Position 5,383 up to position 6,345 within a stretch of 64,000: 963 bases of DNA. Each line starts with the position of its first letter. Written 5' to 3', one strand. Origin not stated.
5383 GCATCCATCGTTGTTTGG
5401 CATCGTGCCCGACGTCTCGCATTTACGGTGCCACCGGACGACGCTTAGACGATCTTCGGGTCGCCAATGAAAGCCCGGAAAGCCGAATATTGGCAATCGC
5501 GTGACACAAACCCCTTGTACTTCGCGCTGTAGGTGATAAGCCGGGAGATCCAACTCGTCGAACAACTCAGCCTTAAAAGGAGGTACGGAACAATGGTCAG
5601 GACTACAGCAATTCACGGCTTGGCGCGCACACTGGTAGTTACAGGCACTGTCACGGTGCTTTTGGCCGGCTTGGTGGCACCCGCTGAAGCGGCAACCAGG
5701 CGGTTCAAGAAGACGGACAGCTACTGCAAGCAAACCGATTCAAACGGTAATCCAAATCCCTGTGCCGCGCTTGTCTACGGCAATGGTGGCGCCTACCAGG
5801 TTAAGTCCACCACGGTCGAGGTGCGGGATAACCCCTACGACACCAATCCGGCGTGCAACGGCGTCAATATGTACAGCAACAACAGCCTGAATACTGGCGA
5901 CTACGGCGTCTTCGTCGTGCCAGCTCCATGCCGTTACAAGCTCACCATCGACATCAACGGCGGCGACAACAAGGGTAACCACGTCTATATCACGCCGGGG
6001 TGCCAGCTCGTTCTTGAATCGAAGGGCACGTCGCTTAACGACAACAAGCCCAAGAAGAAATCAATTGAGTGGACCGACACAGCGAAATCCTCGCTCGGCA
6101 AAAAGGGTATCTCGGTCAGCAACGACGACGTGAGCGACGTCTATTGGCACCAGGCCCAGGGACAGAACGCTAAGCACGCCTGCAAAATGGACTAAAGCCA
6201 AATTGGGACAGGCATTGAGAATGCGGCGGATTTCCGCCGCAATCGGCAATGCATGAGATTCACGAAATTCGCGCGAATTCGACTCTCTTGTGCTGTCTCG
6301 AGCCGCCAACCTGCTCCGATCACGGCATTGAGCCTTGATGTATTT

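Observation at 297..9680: tRNA-Leu-adjacent ~9.4 kb island packed with small secreted Cys-rich proteins in paralog families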

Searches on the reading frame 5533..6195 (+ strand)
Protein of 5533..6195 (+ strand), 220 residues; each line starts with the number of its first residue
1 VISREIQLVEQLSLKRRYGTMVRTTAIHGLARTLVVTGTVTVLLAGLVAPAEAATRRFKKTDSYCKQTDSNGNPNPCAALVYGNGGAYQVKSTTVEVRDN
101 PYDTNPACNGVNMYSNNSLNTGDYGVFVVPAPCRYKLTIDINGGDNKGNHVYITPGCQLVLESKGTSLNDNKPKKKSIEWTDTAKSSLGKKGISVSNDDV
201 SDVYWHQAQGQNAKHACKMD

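Call 4: search_protein_families(library=pfam, max_evalue=1, proteins=[window:5533-6195:+])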
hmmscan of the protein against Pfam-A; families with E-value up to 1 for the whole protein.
window:5533-6195:+ (220 aa): 0 families

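Call 5: search_protein_families(library=ncbifam, max_evalue=1, proteins=[window:5533-6195:+])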
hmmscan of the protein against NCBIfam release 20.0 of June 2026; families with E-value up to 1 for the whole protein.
window:5533-6195:+ (220 aa): 0 families

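Call 37: search_protein_representatives(protein=window:5590-6195:+)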
Query: 201 residues. Proteins with E-value up to 0.001 (for the whole library): 48; up to 1e-10: 37; up to 1e-30: 4. The best 48 are listed.
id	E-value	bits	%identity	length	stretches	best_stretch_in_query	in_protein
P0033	1.4e-95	335.2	76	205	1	2-201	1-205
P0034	4.6e-50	186.7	50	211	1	15-201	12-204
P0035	1.9e-34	135.7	59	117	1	97-199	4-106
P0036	1.4e-31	126.3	52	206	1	24-139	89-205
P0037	1.5e-27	113.2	41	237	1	55-201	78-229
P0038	2.5e-26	109.2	41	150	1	64-201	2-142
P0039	2.1e-21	93.2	34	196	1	19-177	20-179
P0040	4.2e-21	92.2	35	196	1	12-172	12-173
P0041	4.7e-20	88.7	42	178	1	25-159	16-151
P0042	2.1e-19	86.6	31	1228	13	91-150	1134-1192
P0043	1.9e-18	83.5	33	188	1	41-170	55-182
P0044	2.9e-18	82.9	41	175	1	43-171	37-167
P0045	4.2e-18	82.4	40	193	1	13-176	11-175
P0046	1.1e-17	81.0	37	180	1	18-165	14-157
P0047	2.7e-17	79.7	33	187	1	17-175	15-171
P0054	3.2e-14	69.7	40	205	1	42-164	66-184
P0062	1.6e-12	64.2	42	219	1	49-167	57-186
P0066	1.5e-11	61.0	33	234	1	50-179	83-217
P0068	4.7e-11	59.4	38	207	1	53-147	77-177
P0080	1.5e-04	38.1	31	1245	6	15-56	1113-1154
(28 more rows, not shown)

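Call 38: search_protein_families(library=pfam, max_evalue=0.01, proteins=[P0042, P0080, P0037, P0066, P0062, P0036, P0054, P0068])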
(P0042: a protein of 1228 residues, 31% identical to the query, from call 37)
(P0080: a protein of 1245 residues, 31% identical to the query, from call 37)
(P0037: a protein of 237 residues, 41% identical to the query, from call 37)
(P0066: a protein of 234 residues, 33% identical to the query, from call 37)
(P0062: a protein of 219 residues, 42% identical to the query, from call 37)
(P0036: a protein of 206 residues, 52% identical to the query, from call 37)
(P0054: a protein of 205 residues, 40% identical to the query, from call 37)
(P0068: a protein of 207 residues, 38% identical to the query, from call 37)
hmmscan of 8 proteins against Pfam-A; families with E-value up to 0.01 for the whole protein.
P0042 (1228 aa): 2 families
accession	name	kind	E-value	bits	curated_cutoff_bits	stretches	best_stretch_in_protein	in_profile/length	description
PF16155.11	PnbB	-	6.5e-07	29.8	26.9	0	245-294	62-107/153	4-hydroxylaminobenzoate lyase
PF21476.4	PF0610-like_N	-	7.2e-06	26.6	33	0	776-790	32-46/50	PF0610-like, N-terminal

P0080 (1245 aa): 1 family
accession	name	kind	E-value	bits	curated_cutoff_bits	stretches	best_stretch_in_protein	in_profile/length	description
PF20082.4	DUF6476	-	0.0004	20.7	24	0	212-237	34-59/91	Family of unknown function (DUF6476)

P0037 (237 aa): 0 families

P0066 (234 aa): 0 families

P0062 (219 aa): 0 families

P0036 (206 aa): 0 families

P0054 (205 aa): 0 families

P0068 (207 aa): 0 families

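Call 48: predict_structure(alignment_id=A1)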
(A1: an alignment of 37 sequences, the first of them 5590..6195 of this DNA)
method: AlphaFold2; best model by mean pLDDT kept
length: 201 residues; sequences in the alignment: 37
mean_pLDDT: 83.1   pTM: 0.76
mean pLDDT of the five models: 83.1, 82.4, 82.2, 82.1, 80.7
residues with pLDDT >= 90: 120; 70-90: 30; 50-70: 31; < 50: 20
segments of 3 or more residues with pLDDT < 50: 14-19, 23-25
pLDDT, mean of each block of 10 residues (from residue 1): 50 48 53 89 97 95 98 96 81 98 98 95 97 93 97 95 87 79 52 64 77
secondary structure, 60 per line:
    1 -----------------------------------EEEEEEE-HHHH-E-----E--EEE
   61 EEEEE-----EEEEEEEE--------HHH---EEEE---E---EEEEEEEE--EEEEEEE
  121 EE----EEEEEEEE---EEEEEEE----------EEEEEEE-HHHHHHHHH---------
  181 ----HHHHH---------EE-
elements in order: E36-42 H44-47 E58-65 E71-78 E93-96 E104-111 E114-122 E127-134 E138-144 E155-161 H163-171 H185-189

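Call 52: fold_search(model_id=the predicted structure, library=pdb)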
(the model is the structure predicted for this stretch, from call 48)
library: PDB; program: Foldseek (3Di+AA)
matches with E <= 10: 721; with E <= 0.001: 0
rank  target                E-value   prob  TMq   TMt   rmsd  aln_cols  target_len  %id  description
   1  5imw_B                1.7e-03  0.98  0.26  0.13   8.6       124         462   12  Trapped Toxin (released 2016-08-24)
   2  2mca_MODEL_1_A        2.0e-03  1.00  0.37  0.65   4.0       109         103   13  NMR structure of the protein YP_002937094.1 from Eubacterium rectale (released 2013-09-04)
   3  3hvn                  2.0e-03  0.99  0.27  0.13   7.8       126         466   14  Crystal structure of cytotoxin protein suilysin from Streptococcus suis (released 2010-03-02)
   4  4cdb                  4.0e-03  1.00  0.31  0.14   7.4       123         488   12  Crystal structure of listeriolysin O (released 2014-04-23)
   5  3hkp                  4.0e-03  0.98  0.31  0.25  11.6       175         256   10  Crystal structure determination of Catechol 1,2-Dioxygenase from Rhodococcus opacus 1CP in complex with protocatechuate (released 2010-01-12)
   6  5imt_A                4.0e-03  0.97  0.27  0.13   8.0       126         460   12  Toxin receptor complex (released 2016-08-24)
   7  6jmp                  4.5e-03  0.99  0.30  0.14   7.1       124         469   14  Crystal Structure of a Non-hemolytic Pneumolysin from Streptococcus pneumoniae strain ST306 (released 2020-09-09)
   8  1s3r_A                4.5e-03  0.94  0.26  0.13   8.6       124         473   12  Crystal structure of the human-specific toxin intermedilysin (released 2005-01-25)
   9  5dhl_A                5.7e-03  0.99  0.32  0.15   6.4       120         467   14  Crystal structure of Toxin, mutant N197W (released 2016-11-09)
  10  5aof                  5.7e-03  0.99  0.30  0.14   7.3       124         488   12  Crystal structure of pneumolysin deletion mutant Delta146_147. (released 2016-10-05)
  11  4bik_A                5.7e-03  0.97  0.27  0.13   8.3       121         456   12  Structure of a disulfide locked mutant of Intermedilysin with human CD59 (released 2013-05-08)
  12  1m3i_A                6.1e-03  0.99  0.32  0.15   6.3       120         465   13  Perfringolysin O, new crystal form (released 2004-02-03)
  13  7wvh_D                8.1e-03  0.96  0.28  0.14   7.4       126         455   13  Structure of NAD+ glycohydrolase/Streptolysin O complex from Group A streptococcus (released 2023-02-15)
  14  5cr6                  8.6e-03  0.98  0.30  0.15   6.8       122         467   12  Structure of pneumolysin at 1.98 A resolution (released 2015-09-16)
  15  5imy_A                8.6e-03  0.96  0.29  0.15   6.6       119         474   11  Trapped Toxin (released 2016-08-24)
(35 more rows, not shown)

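Call 59: search_protein_families(library=pfam, max_evalue=0.01, proteins=[L082:8232-9500:-, L088:16901-17524:+, L088:9262-9852:+, L082:6808-7227:+, L082:1053-1514:-, L082:6004-6564:-])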
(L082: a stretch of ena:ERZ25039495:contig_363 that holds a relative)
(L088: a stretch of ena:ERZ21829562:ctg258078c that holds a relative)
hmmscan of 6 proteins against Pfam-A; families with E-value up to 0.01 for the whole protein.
L082:8232-9500:- (422 aa): 3 families
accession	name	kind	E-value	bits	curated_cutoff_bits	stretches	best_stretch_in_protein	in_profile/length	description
PF00263.26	Secretin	-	1.9e-09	37.8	27.5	1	322-384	3-69/169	Bacterial type II and III secretion system protein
PF03958.22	Secretin_N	-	8.4e-07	29.6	28.2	1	194-254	4-67/69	Bacterial type II/III secretion system short domain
PF07660.19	STN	-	0.0022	18.2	28.4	0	114-159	3-48/52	Secretin and TonB N terminus short domain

L088:16901-17524:+ (208 aa): 0 families

L088:9262-9852:+ (197 aa): 0 families

L082:6808-7227:+ (140 aa): 0 families

L082:1053-1514:- (153 aa): 2 families
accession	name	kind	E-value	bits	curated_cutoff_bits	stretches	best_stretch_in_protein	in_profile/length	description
PF25160.1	LdpA_Fe-S-bd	-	0.0012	19.1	27.6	0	64-76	32-44/49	LdpA Fe-S cluster-binding domain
PF15913.10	Furin-like_2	-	0.0015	19.2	28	0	119-142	72-95/102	Furin-like repeat, cysteine-rich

L082:6004-6564:- (186 aa): 0 families

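Call 64: find_encoding_contigs(protein=P0033, flank=10000, max_places=4)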
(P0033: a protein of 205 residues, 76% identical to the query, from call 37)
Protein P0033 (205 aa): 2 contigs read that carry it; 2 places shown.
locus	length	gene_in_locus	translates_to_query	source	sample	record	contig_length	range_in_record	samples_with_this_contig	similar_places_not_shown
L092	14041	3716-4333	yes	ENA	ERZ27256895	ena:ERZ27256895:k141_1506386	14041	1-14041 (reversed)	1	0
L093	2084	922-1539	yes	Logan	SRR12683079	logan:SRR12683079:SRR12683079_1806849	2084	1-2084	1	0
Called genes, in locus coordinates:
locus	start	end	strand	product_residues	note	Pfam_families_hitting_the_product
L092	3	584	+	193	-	?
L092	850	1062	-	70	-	-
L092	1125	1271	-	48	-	-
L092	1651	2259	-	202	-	-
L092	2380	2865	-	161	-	-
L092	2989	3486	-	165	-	-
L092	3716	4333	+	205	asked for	-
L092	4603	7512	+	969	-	PF00069:Pkinase, PF07714:PK_Tyr_Ser-Thr, PF13424:TPR_12, PF13374:TPR_10 (weak), PF13424:TPR_12, PF24885:TPR_NPHP3 (weak), PF13374:TPR_10, PF13424:TPR_12, +2 more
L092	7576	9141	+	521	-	PF00263:Secretin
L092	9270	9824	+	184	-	PF07638:Sigma70_ECF, PF08281:Sigma70_r4_2 (weak), PF04545:Sigma70_r4 (weak)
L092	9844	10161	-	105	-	PF09864:MliC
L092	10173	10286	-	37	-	-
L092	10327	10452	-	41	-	-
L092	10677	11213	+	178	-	-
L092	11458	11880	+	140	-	-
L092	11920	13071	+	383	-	PF01699:Na_Ca_ex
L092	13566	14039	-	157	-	?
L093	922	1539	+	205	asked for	-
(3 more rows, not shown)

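Call 85: search_protein_families(library=pfam, max_evalue=0.001, proteins=[L092:7576-9138:+, L092:4603-7509:+, L092:3-581:+, L092:13566-14036:-, L092:1651-2256:-, L089:759-1277:+])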
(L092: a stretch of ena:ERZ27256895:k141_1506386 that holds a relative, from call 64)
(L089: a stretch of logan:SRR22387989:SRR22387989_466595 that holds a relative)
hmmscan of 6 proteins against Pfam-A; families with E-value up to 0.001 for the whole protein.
L092:7576-9138:+ (521 aa): 1 family
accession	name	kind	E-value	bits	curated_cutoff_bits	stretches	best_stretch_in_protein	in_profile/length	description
PF00263.26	Secretin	-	1.9e-33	115.9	27.5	1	335-489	2-167/169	Bacterial type II and III secretion system protein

L092:4603-7509:+ (969 aa): 9 families
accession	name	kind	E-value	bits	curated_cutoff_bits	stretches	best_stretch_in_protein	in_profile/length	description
PF00069.31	Pkinase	-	5.3e-41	141.2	31.7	1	96-312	1-205/263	Protein kinase domain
PF13424.12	TPR_12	-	4.3e-38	129.8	30.1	5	497-570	3-76/77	Tetratricopeptide repeat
PF13374.12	TPR_10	-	4.3e-35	119.1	27.5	2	667-705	4-42/42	Tetratricopeptide repeat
PF07714.23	PK_Tyr_Ser-Thr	-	1.6e-29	103.4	23.1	1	98-321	3-222/258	Protein tyrosine and serine/threonine kinase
PF24885.1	TPR_NPHP3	-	2.2e-14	53.9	100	2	638-736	114-212/239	Nephrocystin-3 TPR domain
PF07719.23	TPR_2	-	6.9e-07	29.4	27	0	497-526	1-30/34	Tetratricopeptide repeat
PF13181.12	TPR_8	-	2.8e-06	27.5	25.7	0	497-525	1-29/34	Tetratricopeptide repeat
PF13432.12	TPR_16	-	4.1e-05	24.4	32.7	0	502-561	2-53/65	Tetratricopeptide repeat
PF00515.34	TPR_1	-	0.00012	22.2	27.8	0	754-771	6-23/34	Tetratricopeptide repeat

L092:3-581:+ (193 aa): 1 family
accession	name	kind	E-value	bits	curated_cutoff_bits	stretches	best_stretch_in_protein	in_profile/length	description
PF07804.18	HipA_C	-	5.3e-32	111.7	30.5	1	2-159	65-213/213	HipA-like C-terminal domain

L092:13566-14036:- (156 aa): 0 families

L092:1651-2256:- (201 aa): 0 families

L089:759-1277:+ (173 aa): 0 families

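Call 86: find_encoding_contigs(protein=P0039, flank=10000, max_places=4)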
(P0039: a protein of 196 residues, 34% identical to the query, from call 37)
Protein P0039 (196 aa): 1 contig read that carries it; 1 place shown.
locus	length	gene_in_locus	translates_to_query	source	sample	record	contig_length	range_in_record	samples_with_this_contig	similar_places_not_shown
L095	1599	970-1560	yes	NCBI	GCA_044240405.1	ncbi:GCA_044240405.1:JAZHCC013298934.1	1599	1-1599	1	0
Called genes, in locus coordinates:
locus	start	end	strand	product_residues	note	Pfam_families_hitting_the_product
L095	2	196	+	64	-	?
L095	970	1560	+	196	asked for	-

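Call 87: find_encoding_contigs(protein=P0034, flank=10000, max_places=4)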
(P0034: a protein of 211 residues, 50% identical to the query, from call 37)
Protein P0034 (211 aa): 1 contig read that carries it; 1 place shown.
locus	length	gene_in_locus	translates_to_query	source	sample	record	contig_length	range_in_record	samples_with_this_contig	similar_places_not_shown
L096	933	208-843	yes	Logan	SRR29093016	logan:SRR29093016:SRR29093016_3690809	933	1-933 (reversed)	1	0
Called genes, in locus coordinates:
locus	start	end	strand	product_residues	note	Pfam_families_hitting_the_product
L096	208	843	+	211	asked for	-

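Call 88: search_solved_structures(query=A1, max_evalue=5)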
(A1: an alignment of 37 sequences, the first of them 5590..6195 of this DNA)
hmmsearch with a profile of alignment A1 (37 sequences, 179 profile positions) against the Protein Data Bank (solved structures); distinct sequences matched with E-value up to 5: 0.

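Call 92: search_protein_families(library=phrogs, max_evalue=0.01, proteins=[P0001, P0002, P0003, P0004, P0005, window:5593-6195:+, P0006, P0007, P0008, P0009])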
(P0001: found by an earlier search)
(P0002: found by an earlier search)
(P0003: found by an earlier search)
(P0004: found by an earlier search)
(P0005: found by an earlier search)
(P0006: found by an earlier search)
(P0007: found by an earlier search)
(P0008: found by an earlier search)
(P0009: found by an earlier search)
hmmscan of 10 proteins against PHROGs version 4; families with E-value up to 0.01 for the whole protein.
P0001 (156 aa): 0 families

P0002 (189 aa): 0 families

P0003 (144 aa): 0 families

P0004 (172 aa): 1 family
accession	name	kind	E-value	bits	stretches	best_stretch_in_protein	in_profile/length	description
phrog_38617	-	unknown function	0.0044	17.1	1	51-149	110-206/331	-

P0005 (142 aa): 1 family
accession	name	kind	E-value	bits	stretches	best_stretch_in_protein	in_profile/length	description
phrog_32533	-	unknown function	0.005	17.8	1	43-129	13-95/159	-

window:5593-6195:+ (200 aa): 0 families

P0006 (175 aa): 0 families

P0007 (161 aa): 0 families

P0008 (128 aa): 0 families

P0009 (197 aa): 1 family
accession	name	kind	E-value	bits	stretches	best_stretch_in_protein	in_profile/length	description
phrog_20921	-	unknown function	0.0067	17.5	1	87-158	55-124/149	-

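Call 93: search_protein_families(library=padloc, max_evalue=0.01, proteins=[P0001, P0002, P0003, P0004, P0005, window:5593-6195:+, P0006, P0007, P0008, P0009])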
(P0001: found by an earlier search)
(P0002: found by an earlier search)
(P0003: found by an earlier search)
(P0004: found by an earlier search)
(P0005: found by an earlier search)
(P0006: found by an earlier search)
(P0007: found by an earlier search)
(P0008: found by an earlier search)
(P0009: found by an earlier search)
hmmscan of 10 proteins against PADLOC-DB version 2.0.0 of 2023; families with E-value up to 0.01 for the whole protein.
P0001 (156 aa): 0 families

P0002 (189 aa): 0 families

P0003 (144 aa): 0 families

P0004 (172 aa): 0 families

P0005 (142 aa): 0 families

window:5593-6195:+ (200 aa): 0 families

P0006 (175 aa): 0 families

P0007 (161 aa): 0 families

P0008 (128 aa): 0 families

P0009 (197 aa): 0 families

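Call 94: fold_search(model_id=the predicted structure, library=viral)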
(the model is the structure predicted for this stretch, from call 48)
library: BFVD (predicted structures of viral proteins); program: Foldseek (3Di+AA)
matches with E <= 10: 496; with E <= 0.001: 2
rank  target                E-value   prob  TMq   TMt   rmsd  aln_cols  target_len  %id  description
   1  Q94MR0                2.5e-05  1.00  0.36  0.45  20.0       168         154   18  p59 [Myxococcus phage Mx8]
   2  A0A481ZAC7            3.3e-05  1.00  0.37  0.46   5.3       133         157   14  Uncharacterized protein [Pithovirus LCPAC401]
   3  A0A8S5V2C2            1.6e-03  1.00  0.32  0.23   5.5       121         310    9  Uncharacterized protein [CrAss-like virus sp. ctelJ1]
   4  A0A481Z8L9            4.2e-03  1.00  0.34  0.27   3.8       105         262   17  DUF4397 domain-containing protein [Pithovirus LCPAC304]
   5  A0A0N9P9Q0            4.2e-03  1.00  0.32  0.23   7.0       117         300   13  (no name in the UniProt tables at hand)
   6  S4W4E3                5.3e-03  1.00  0.32  0.60   3.3       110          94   15  Uncharacterized protein [Pandoravirus salinus]
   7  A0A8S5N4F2            5.3e-03  0.87  0.26  0.29  14.0       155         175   13  Uncharacterized protein (Fragment) [Siphoviridae sp. ctaaA4]
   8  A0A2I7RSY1            8.4e-03  0.97  0.30  0.10   9.6       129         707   13  (no name in the UniProt tables at hand)
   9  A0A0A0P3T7            8.9e-03  0.97  0.27  0.16  20.9       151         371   16  Uncharacterized protein [Los Azufres archaeal virus 2]
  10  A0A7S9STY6            9.5e-03  0.94  0.24  0.24  26.6       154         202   12  Uncharacterized protein [Virus NIOZ-UU157]
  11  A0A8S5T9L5            1.0e-02  0.99  0.28  0.31   6.3       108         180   16  PEGA domain-containing protein [Siphoviridae sp. ct0Wl9]
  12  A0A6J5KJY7            1.3e-02  0.54  0.22  0.24  13.4       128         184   10  Uncharacterized protein [uncultured Caudovirales phage]
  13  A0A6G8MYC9            1.6e-02  0.85  0.27  0.33  16.5       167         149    8  Uncharacterized protein [Cedratvirus kamchatka]
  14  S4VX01                1.7e-02  0.99  0.31  0.59   3.5       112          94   11  Uncharacterized protein [Pandoravirus dulcis]
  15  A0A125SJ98            1.8e-02  0.85  0.27  0.11   8.5       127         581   14  (no name in the UniProt tables at hand)
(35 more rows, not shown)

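Call 96: search_protein_families(library=pfam, alignment_id=A1, max_evalue=0.01)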
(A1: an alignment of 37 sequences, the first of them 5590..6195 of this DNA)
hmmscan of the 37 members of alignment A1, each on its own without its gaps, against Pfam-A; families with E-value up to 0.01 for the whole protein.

A. member 1, window:5590-6195:+ (201 aa): 0 families

B. families by the number of members that match (of 37 scanned): 0 families
